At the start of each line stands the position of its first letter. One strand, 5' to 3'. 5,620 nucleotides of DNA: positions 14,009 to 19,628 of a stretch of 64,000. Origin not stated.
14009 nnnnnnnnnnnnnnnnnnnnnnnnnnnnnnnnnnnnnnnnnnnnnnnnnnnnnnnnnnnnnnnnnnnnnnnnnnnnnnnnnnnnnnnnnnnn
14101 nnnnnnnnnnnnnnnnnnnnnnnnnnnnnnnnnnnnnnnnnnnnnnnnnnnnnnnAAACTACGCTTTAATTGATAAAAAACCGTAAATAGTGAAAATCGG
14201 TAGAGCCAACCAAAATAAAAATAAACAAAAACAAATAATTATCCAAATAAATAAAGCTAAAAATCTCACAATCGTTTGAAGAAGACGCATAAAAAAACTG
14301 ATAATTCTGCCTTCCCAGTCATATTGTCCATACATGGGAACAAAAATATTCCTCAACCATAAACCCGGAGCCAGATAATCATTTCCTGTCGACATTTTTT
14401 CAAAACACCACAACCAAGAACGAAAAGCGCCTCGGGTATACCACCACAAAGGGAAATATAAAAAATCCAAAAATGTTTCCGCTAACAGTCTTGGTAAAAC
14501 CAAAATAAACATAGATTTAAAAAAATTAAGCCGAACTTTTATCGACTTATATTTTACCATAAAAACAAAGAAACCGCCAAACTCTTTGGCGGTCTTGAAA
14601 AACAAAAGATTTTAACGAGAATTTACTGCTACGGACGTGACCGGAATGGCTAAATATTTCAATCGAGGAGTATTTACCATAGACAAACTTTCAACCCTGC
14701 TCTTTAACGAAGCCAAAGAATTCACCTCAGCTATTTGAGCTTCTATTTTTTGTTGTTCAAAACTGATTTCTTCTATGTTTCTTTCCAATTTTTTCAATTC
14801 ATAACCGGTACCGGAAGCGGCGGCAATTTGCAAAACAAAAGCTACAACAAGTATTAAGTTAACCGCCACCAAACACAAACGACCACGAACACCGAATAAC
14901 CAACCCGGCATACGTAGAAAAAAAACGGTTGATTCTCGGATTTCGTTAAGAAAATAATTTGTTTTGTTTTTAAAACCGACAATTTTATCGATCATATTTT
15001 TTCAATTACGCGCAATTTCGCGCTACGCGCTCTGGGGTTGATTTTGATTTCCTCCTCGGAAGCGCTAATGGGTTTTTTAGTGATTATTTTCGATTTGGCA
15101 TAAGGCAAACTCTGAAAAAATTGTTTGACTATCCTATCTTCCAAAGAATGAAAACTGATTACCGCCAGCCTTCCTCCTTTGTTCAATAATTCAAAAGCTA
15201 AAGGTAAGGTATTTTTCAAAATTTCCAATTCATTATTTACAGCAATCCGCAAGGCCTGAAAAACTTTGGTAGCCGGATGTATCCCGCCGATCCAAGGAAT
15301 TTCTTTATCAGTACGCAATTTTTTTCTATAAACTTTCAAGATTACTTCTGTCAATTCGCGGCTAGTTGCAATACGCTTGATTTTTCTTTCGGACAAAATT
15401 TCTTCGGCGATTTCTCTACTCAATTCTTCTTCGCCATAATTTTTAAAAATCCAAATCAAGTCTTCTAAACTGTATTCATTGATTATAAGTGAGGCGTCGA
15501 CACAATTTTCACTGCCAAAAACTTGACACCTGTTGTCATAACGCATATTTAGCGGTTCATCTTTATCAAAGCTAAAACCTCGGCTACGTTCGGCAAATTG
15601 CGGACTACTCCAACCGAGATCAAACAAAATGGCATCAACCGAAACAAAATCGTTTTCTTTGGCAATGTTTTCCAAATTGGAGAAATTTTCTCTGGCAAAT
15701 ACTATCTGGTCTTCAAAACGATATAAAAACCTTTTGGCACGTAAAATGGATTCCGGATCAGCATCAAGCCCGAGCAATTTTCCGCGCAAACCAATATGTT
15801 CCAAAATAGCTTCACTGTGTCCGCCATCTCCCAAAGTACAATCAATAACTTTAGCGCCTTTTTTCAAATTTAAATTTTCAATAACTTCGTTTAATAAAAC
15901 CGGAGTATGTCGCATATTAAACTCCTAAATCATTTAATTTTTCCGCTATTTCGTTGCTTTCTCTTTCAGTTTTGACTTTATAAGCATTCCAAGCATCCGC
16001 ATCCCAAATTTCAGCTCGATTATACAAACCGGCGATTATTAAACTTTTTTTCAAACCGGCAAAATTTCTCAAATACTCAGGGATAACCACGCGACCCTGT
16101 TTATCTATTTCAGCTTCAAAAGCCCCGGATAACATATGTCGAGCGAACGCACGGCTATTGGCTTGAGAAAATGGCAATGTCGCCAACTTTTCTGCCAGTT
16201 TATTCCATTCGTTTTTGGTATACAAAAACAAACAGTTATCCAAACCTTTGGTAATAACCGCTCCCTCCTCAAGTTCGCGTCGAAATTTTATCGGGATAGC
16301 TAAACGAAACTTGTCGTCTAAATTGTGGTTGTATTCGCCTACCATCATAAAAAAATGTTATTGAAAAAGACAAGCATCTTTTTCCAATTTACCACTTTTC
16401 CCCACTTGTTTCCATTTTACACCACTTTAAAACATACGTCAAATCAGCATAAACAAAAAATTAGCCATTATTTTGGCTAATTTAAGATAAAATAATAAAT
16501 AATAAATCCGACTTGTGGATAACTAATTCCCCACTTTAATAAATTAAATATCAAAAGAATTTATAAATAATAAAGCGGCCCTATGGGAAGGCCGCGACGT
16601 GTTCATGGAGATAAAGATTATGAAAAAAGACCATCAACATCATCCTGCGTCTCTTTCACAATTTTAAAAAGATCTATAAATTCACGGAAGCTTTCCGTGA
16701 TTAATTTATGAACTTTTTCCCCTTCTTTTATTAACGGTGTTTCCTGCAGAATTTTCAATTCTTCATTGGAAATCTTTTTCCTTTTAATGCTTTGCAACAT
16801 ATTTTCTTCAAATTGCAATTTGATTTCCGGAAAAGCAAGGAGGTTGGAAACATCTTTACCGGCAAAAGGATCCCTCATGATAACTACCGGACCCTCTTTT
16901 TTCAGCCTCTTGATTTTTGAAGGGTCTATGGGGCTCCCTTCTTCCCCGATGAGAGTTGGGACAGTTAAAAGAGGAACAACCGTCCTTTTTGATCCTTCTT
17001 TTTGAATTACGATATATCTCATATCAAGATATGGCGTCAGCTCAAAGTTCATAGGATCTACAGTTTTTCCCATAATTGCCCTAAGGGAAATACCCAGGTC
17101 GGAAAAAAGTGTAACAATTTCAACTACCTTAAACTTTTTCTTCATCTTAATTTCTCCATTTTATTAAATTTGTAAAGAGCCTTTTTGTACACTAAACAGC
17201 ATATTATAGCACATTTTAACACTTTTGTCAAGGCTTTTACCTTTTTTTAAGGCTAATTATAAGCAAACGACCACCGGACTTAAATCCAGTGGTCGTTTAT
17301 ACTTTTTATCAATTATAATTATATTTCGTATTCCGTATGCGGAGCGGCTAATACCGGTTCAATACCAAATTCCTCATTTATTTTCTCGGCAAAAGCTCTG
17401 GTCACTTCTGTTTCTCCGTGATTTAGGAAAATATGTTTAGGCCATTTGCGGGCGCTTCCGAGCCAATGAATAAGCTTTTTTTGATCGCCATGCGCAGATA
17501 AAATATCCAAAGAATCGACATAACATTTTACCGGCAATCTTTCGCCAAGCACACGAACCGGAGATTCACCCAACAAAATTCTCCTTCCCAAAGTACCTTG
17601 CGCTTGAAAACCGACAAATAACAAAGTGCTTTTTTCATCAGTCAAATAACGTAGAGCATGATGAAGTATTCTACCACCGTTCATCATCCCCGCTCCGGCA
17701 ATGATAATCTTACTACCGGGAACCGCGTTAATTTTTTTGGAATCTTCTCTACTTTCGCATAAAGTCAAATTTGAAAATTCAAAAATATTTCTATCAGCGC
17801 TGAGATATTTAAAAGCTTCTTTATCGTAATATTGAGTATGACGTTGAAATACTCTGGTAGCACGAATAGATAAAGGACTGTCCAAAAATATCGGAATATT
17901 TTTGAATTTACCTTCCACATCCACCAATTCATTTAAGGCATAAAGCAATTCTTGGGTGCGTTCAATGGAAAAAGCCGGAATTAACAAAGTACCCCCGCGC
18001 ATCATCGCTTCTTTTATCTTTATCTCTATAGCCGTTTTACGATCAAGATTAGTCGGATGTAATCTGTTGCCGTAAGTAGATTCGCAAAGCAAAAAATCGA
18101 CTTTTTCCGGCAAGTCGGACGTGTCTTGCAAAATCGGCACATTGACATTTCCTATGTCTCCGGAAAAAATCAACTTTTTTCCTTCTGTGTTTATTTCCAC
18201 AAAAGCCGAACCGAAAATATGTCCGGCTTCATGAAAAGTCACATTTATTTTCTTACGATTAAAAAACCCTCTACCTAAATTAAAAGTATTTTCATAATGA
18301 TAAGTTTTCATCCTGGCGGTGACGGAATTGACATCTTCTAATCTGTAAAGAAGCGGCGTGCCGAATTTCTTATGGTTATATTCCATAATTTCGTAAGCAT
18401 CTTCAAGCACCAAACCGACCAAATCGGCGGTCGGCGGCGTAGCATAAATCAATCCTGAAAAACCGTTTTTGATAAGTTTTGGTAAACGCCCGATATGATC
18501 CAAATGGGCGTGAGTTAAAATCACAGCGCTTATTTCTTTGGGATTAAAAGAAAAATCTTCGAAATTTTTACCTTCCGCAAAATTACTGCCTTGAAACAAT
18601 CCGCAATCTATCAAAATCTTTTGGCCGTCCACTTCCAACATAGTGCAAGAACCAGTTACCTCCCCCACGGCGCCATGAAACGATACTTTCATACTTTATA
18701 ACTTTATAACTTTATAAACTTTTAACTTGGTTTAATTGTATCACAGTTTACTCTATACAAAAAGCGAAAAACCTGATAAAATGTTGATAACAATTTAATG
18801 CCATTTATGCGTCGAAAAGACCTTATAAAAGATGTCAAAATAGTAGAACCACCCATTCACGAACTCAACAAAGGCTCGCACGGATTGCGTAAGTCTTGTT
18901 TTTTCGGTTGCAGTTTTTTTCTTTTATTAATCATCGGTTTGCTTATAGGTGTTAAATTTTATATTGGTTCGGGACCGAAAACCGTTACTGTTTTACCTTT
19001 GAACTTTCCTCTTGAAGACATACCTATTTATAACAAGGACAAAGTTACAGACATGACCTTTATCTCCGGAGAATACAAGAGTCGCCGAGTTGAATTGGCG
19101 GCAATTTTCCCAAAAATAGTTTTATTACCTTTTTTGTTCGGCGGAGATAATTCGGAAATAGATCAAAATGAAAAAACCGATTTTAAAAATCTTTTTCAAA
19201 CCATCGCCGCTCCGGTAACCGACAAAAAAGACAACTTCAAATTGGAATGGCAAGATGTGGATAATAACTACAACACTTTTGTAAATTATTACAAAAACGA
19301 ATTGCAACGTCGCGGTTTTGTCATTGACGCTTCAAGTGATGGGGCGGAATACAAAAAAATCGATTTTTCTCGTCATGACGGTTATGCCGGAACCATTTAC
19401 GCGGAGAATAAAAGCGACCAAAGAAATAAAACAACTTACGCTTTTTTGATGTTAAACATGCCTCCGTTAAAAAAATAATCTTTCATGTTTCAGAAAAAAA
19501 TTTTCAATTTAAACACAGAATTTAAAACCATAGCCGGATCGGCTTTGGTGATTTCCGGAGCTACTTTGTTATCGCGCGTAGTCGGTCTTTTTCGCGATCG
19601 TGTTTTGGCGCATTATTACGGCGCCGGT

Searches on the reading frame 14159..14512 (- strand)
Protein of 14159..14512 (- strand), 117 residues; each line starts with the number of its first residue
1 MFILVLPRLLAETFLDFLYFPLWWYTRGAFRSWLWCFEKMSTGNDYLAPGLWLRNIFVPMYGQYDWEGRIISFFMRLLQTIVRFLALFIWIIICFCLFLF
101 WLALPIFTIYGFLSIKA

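Call 48: find_homologous_proteins(query=window:14159-14512:-, max_evalue=0.001)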
Query window:14159-14512:- (117 aa): 388 proteins with E <= 0.001 among 392 candidates; the best 120 are listed.
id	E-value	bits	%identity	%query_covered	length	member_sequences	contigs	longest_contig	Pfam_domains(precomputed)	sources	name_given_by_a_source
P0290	1.5e-71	257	100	100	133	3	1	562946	-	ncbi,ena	-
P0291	1.8e-61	224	85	100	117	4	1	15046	-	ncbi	-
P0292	5.5e-51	190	75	99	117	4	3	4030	-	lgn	-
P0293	1.6e-46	176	68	99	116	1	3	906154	-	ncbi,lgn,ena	-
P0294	1.9e-46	175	67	100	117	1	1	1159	-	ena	-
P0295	2.1e-46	175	69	99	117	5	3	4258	-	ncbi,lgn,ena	-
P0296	5.9e-46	174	69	85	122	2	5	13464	-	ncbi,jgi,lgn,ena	-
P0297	2.0e-44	169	65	99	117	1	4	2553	-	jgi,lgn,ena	-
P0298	8.8e-44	167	67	99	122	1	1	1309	-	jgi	-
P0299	9.5e-44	167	66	99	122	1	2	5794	-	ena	-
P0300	1.2e-43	166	68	100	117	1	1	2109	-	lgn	-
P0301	2.9e-43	165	65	99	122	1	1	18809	-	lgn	-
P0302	2.0e-41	159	65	99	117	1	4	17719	-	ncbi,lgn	-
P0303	2.2e-41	159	63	96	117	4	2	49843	-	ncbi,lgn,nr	ncbi:MAG: hypothetical protein PHY40_03245 [Patescibacteria group bacterium]|nr:hypothetical protein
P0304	5.5e-41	158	61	97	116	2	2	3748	-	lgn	-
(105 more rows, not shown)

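Call 57: predict_structure(alignment_id=A7)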
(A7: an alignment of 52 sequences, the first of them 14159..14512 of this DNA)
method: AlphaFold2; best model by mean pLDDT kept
length: 117 residues; sequences in the alignment: 52
mean_pLDDT: 91.0   pTM: 0.65
mean pLDDT of the five models: 91.0, 90.8, 87.5, 87.0, 86.3
residues with pLDDT >= 90: 85; 70-90: 30; 50-70: 2; < 50: 0
segments of 3 or more residues with pLDDT < 50: none
pLDDT, mean of each block of 10 residues (from residue 1): 86 90 90 93 91 91 90 94 96 94 91 83
secondary structure, 60 per line:
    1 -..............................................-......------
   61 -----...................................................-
elements in order: H2-47 H49-54 H66-116

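Call 61: search_protein_families(library=pfam, proteins=[window:14159-14512:-], max_evalue=10)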
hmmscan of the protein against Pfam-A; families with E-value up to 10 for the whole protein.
window:14159-14512:- (117 aa): 1 family
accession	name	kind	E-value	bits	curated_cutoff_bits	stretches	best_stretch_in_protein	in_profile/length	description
PF03134.24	TB2_DP1_HVA22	-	1.9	8.9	27.2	1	9-36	31-60/77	TB2/DP1, HVA22 family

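Call 62: fold_search(model_id=the predicted structure, library=pdb)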
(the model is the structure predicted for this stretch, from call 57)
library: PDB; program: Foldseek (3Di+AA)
matches with E <= 10: 13; with E <= 0.001: 0
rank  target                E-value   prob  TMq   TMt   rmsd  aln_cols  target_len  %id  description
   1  6zvr_DB               3.5e+00  0.33  0.49  0.40   5.5       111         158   13  C11 symmetry: Bacterial Vipp1 and PspA are members of the ancient ESCRT-III membrane-remodeling superfamily. (released 2021-08-04)
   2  9hzm_0                3.7e+00  0.23  0.45  0.32   6.3       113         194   13  235 A SynPspA H1-5 rod after incubation with EPL (released 2025-08-13)
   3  7vvu_V                4.2e+00  0.38  0.50  0.51   6.0        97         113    9  NuA4 HAT module bound to the nucleosome (released 2022-08-10)
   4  8rq4                  5.0e+00  0.11  0.31  0.04   6.0        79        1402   13  Cryo-em structure of the rat Multidrug resistance-associated protein 2 (rMrp2) in complex with probenecid (released 2024-02-14)
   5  6zvr_A                5.3e+00  0.08  0.32  0.22   7.9       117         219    9  C11 symmetry: Bacterial Vipp1 and PspA are members of the ancient ESCRT-III membrane-remodeling superfamily. (released 2021-08-04)
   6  5j9t_D                5.6e+00  0.16  0.40  0.40   6.9       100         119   12  Crystal structure of the NuA4 core complex (released 2016-10-26)
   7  5ew5_A                5.6e+00  0.09  0.28  0.09   8.0        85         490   14  Crystal Structure of Colicin E9 In Complex with Its Immunity Protein Im9 (released 2016-07-20)
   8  9l76_B                6.6e+00  0.06  0.20  0.21  17.2        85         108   14  Structures and mechanism of the nicotinamide nucleotide transhydrogenase from E. coli (released 2026-01-07)
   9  5j9w_H                7.0e+00  0.14  0.41  0.40   5.9       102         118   12  Crystal structure of the NuA4 core complex (released 2016-10-26)
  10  9ijj_d                7.0e+00  0.06  0.27  0.07  13.2        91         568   12  In situ structure of the central apparatus in mouse sperm axoneme. (released 2025-06-04)
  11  7ytj_A                8.4e+00  0.04  0.24  0.24  20.6       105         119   14  Cryo-EM structure of VTC complex (released 2023-02-22)
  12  9cpb_6D               8.9e+00  0.03  0.21  0.20  10.1       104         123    9  Atomic model of bovine Fallopian tube cilia doublet microtubule (48-nm periodicity) (released 2024-10-30)
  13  3u0c_A                9.4e+00  0.08  0.38  0.32   7.0       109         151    8  Crystal structure of N-terminal region of Type III Secretion First Translocator IpaB (residues 74-224) (released 2012-02-15)

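Call 71: search_protein_families(library=padloc, proteins=[window:14159-14512:-], max_evalue=0.001)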
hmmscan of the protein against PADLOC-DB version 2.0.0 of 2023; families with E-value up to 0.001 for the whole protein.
window:14159-14512:- (117 aa): 0 families

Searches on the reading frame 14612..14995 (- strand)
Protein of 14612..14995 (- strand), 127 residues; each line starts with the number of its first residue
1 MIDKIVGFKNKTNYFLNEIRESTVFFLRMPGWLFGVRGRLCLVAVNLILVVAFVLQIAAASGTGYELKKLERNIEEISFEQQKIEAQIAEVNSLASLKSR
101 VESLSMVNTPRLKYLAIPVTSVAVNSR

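Call 3: search_protein_families(library=pfam, proteins=[window:14612-14995:-], max_evalue=0.01)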
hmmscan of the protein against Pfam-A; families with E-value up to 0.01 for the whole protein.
window:14612-14995:- (127 aa): 0 families

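Call 4: search_protein_families(library=ncbifam, proteins=[window:14612-14995:-], max_evalue=0.01)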
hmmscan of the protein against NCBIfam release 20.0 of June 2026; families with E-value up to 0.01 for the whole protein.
window:14612-14995:- (127 aa): 1 family
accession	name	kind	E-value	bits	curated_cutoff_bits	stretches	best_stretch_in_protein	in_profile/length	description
NF053549.1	FtsL_Actino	equivalog_domain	4.8e-08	32.8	55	1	40-115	6-80/83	cell division protein FtsL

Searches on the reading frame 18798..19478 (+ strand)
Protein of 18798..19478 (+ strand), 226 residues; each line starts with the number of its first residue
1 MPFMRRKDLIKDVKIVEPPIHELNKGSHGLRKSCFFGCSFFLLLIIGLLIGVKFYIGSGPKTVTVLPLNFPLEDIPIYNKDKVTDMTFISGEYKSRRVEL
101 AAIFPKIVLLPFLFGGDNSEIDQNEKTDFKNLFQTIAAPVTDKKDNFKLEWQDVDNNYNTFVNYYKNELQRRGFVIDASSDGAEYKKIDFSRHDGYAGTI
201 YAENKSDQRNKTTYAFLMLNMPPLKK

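Call 17: search_protein_families(library=pfam, proteins=[window:18798-19478:+], max_evalue=0.001)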
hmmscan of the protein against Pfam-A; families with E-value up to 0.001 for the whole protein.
window:18798-19478:+ (226 aa): 0 families

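Call 61: search_protein_families(library=pfam, proteins=[window:18798-19478:+], max_evalue=10)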
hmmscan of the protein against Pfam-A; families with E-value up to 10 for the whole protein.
window:18798-19478:+ (226 aa): 1 family
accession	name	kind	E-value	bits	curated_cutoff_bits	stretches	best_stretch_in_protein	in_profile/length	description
PF14285.11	DUF4367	-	0.065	14.2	22.1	1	142-200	20-76/110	Domain of unknown function (DUF4367)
